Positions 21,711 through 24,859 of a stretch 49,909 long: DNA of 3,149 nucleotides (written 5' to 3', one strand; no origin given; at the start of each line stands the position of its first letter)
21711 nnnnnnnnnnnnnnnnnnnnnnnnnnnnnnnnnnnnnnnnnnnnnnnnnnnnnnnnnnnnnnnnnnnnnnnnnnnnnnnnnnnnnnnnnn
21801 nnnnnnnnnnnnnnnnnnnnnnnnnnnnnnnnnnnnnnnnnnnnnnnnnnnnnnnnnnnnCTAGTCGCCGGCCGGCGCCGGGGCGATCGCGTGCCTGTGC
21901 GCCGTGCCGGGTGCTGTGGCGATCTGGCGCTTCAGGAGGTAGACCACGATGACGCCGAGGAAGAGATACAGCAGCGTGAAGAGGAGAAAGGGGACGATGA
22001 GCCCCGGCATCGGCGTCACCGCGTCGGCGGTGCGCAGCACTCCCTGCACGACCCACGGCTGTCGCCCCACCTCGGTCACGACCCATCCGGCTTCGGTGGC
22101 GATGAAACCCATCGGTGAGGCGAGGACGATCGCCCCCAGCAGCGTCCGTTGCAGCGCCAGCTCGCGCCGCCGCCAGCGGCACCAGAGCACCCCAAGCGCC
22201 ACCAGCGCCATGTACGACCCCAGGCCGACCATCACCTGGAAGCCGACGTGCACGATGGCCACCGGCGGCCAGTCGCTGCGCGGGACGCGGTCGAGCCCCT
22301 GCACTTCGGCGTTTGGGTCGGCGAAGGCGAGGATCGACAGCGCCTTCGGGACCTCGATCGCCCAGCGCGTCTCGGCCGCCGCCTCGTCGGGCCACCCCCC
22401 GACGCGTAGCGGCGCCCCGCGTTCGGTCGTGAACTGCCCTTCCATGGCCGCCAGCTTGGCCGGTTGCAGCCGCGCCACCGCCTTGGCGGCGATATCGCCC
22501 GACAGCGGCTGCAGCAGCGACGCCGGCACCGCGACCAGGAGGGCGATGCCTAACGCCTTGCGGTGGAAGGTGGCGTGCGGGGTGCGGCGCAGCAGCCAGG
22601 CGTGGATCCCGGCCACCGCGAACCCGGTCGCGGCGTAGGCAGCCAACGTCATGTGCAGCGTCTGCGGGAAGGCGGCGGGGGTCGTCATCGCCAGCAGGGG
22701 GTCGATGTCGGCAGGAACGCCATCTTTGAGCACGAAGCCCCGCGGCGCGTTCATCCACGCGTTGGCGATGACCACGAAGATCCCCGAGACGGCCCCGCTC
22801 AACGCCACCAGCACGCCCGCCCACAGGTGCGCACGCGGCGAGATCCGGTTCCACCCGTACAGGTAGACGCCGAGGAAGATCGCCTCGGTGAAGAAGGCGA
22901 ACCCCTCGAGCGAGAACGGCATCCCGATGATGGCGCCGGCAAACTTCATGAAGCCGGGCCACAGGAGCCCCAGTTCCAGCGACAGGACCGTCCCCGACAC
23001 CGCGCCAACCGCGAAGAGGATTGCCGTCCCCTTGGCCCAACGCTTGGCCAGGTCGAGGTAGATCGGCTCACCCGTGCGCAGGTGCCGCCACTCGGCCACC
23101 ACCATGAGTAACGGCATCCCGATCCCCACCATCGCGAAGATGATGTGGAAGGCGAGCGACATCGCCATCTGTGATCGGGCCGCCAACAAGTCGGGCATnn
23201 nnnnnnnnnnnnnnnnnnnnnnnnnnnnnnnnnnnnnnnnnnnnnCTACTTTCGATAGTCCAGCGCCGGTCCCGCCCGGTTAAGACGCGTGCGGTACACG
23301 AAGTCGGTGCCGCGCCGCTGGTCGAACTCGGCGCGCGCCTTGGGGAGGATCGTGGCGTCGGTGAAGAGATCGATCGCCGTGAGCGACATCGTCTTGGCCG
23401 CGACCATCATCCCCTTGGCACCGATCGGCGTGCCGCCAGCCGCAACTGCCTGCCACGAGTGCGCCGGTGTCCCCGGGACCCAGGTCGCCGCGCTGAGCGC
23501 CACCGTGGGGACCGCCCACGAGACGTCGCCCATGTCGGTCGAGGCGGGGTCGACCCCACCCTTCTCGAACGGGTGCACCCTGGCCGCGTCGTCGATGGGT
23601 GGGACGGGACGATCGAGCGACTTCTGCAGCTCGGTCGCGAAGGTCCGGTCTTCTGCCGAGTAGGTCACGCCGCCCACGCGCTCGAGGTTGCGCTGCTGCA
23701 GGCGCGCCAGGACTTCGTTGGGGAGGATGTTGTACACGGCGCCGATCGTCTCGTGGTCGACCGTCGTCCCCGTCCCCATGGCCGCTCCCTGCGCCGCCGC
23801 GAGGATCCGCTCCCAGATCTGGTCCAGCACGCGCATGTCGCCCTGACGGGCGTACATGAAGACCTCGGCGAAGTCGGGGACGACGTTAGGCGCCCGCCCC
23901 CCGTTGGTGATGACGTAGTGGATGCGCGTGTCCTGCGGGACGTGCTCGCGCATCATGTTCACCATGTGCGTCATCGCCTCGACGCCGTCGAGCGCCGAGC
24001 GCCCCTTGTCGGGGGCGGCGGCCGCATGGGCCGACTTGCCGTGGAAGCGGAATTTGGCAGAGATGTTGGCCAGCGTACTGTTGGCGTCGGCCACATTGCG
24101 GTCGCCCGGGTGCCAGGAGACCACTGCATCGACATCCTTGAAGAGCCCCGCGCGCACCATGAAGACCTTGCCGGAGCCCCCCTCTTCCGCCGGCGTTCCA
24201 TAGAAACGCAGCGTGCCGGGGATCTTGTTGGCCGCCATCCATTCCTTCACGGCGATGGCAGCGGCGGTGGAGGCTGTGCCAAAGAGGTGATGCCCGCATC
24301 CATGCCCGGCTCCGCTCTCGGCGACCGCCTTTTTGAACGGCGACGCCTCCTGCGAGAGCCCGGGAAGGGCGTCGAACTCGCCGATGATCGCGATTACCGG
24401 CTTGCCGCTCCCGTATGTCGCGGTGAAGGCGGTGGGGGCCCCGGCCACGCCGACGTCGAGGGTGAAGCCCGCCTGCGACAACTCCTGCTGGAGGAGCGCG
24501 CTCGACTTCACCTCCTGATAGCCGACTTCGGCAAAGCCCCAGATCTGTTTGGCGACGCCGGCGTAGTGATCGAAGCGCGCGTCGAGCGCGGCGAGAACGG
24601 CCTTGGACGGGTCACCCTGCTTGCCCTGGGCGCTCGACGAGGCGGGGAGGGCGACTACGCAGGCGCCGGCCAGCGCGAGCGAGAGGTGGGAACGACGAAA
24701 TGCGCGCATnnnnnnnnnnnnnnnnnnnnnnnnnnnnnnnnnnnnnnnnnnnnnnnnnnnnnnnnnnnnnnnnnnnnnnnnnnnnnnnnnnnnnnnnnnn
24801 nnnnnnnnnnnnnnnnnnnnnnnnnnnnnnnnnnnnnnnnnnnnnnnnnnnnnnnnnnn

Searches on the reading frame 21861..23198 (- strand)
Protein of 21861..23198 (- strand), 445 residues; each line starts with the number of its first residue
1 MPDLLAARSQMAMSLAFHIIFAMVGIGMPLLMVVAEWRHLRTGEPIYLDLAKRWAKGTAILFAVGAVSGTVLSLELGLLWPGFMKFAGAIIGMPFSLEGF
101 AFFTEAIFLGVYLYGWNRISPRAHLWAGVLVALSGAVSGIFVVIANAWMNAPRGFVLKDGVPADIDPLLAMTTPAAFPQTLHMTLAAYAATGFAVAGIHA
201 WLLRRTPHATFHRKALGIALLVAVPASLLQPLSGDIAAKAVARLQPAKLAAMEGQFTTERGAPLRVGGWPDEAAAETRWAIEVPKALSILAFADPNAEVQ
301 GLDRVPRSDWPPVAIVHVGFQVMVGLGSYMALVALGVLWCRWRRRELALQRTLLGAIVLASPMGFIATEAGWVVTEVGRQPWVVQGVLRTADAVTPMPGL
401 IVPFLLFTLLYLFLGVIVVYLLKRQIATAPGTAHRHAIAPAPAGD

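Call 10: search_protein_families(library=pfam, proteins=[window:21861-23198:-])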
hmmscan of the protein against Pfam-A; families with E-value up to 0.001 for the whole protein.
window:21861-23198:- (445 aa): 1 family
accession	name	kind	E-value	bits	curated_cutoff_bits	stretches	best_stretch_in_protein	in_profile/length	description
PF01654.22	Cyt_bd_oxida_I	-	2.9e-146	487.8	26.2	1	7-429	2-417/418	Cytochrome bd terminal oxidase subunit I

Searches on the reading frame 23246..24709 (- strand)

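Call 10: search_protein_families(library=pfam, proteins=[window:23246-24709:-])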
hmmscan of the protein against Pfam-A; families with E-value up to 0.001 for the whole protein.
window:23246-24709:- (487 aa): 2 families
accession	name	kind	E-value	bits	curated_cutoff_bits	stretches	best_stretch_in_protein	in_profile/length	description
PF01546.33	Peptidase_M20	-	7.4e-12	46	24.6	1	108-314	2-113/206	Peptidase family M20/M25/M40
PF07687.19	M20_dimer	-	6.7e-10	39.3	21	1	216-306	7-99/107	Peptidase dimerisation domain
